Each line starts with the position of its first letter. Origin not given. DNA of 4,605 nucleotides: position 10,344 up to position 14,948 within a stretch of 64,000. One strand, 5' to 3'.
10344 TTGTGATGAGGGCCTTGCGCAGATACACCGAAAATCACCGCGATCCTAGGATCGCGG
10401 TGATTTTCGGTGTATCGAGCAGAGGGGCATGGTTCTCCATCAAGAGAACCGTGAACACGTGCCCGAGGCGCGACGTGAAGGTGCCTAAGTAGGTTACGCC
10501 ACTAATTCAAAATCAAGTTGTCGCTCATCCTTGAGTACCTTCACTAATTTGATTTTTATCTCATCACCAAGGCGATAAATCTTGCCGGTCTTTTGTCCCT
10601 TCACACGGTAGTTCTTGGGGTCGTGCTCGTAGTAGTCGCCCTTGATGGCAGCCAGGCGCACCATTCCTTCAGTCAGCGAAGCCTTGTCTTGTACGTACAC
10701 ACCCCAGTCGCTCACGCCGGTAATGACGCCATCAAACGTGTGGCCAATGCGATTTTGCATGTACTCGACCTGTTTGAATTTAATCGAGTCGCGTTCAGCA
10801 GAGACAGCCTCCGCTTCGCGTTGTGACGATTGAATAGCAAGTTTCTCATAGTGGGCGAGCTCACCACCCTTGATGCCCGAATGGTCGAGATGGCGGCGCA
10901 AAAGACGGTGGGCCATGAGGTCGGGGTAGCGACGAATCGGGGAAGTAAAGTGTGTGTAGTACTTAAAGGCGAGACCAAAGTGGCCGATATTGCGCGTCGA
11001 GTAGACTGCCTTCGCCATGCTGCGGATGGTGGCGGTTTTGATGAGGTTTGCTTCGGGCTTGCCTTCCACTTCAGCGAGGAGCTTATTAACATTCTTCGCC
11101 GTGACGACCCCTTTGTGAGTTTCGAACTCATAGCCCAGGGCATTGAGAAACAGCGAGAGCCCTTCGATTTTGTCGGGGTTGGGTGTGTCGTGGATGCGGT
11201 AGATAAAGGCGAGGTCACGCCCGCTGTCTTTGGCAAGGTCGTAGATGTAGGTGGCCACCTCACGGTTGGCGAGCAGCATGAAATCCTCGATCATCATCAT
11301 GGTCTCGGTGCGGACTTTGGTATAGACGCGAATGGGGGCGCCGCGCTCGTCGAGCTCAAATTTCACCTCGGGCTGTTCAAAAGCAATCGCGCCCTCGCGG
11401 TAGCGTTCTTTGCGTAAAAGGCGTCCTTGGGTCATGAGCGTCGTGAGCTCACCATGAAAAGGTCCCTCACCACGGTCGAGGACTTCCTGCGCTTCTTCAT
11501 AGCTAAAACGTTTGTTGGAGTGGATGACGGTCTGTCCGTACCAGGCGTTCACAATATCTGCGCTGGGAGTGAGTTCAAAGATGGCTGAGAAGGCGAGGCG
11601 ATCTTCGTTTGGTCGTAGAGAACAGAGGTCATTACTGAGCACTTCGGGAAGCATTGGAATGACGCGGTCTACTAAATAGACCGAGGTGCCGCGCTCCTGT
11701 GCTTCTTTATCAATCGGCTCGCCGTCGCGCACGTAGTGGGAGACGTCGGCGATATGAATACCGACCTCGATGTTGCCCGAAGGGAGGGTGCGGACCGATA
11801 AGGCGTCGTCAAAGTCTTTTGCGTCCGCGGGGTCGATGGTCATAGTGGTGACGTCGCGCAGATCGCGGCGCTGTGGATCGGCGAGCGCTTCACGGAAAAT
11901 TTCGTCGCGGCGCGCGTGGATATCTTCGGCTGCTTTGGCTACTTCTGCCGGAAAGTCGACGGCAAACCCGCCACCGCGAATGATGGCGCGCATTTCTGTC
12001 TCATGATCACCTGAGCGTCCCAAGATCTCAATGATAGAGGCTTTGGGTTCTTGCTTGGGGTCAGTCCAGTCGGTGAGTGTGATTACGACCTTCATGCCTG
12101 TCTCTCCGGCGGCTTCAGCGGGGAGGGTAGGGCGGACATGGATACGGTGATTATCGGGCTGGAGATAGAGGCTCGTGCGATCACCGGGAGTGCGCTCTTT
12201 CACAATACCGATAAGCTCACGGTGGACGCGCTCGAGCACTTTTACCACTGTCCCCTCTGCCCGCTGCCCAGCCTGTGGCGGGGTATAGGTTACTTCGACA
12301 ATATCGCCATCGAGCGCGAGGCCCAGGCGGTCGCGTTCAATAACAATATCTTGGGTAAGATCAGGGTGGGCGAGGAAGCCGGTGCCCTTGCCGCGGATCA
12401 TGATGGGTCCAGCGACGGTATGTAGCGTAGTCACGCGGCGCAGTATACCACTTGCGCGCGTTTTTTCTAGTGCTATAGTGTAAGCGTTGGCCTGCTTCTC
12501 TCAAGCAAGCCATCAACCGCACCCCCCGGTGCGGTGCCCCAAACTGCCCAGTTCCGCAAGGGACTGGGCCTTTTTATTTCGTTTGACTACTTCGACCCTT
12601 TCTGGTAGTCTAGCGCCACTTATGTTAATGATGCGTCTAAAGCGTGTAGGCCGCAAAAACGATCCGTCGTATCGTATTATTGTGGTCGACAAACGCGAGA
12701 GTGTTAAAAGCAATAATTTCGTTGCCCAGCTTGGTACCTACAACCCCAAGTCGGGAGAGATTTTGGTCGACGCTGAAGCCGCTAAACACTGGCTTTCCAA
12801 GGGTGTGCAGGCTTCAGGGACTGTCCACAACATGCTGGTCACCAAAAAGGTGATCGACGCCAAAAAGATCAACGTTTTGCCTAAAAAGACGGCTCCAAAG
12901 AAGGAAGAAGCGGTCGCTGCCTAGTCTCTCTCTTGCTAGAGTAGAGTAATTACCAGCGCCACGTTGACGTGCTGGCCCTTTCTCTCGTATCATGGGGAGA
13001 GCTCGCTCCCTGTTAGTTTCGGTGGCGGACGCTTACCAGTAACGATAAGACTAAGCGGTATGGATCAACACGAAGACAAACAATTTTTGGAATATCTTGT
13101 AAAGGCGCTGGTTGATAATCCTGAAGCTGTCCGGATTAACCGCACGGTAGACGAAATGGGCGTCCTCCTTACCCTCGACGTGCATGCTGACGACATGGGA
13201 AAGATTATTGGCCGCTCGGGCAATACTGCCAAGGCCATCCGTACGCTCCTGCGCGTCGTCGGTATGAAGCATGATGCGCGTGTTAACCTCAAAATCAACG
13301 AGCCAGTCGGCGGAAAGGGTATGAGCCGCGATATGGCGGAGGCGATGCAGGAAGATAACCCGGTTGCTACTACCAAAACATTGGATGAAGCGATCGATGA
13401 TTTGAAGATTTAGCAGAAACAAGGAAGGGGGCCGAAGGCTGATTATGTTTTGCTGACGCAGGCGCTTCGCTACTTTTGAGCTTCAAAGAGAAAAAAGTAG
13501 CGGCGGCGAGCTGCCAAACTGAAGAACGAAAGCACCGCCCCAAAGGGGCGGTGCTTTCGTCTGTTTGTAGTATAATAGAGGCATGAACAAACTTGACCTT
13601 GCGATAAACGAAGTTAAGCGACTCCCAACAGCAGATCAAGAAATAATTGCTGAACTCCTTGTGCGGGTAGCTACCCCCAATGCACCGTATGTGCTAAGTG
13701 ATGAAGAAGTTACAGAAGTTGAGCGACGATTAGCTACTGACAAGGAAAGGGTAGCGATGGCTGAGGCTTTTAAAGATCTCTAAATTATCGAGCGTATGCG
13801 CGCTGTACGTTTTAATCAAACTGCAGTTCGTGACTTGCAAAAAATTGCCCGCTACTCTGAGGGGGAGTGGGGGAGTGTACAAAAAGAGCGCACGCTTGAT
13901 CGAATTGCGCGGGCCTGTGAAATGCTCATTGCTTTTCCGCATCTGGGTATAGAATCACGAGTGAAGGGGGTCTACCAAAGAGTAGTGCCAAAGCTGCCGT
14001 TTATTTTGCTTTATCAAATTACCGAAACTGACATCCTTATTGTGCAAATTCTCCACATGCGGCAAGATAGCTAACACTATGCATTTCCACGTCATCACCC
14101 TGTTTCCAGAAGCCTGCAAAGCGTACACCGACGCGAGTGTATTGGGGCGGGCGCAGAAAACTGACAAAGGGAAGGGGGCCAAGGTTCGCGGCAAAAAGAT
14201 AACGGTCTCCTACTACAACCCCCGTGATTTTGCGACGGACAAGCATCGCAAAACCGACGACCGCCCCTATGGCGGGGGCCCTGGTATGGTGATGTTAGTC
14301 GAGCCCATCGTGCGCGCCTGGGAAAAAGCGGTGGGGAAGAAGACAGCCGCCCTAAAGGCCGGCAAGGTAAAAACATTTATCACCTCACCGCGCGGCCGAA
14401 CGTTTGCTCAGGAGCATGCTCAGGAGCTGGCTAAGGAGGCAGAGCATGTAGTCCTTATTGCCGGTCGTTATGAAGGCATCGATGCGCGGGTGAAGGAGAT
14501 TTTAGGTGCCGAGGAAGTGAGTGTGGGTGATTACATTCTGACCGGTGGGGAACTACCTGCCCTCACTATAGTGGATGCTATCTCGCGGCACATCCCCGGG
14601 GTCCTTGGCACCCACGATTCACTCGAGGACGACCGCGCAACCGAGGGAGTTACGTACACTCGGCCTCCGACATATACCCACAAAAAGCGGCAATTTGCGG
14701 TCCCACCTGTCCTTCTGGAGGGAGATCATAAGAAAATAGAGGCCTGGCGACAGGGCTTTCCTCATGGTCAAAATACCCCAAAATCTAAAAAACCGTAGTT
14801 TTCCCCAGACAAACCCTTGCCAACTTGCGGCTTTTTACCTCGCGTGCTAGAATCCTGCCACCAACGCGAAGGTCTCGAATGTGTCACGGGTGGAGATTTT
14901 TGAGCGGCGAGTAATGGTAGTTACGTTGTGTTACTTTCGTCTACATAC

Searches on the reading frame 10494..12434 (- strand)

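Call 44: search_protein_families(library=pfam, proteins=[window:10494-12434:-], max_evalue=0.001)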
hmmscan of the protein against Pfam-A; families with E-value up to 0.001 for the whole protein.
window:10494-12434:- (646 aa): 5 families
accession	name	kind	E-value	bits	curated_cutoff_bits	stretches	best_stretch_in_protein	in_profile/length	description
PF00773.25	RNB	-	6.7e-106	354.7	29.3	1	189-517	1-325/326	RNB domain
PF17876.7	CSD2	-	3.3e-20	72.4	26.2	2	90-162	1-74/74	Cold shock domain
PF08206.17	OB_RNB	-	7.6e-07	29.2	24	1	16-66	8-58/58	Ribonuclease B OB domain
PF17849.7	OB_Dis3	-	2.4e-06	27.9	22.8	1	112-152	33-73/77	Dis3-like cold-shock domain 2 (CSD2)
PF00575.29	S1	-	1.4e-05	25.8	22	1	563-643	4-72/74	S1 RNA binding domain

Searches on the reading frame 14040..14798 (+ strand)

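Call 44: search_protein_families(library=pfam, proteins=[window:14040-14798:+], max_evalue=0.001)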
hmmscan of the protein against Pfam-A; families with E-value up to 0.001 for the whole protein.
window:14040-14798:+ (252 aa): 1 family
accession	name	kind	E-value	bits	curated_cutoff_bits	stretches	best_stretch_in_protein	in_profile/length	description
PF01746.26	tRNA_m1G_MT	-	9.1e-43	146.7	27.3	1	55-238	11-183/195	tRNA (Guanine-1)-methyltransferase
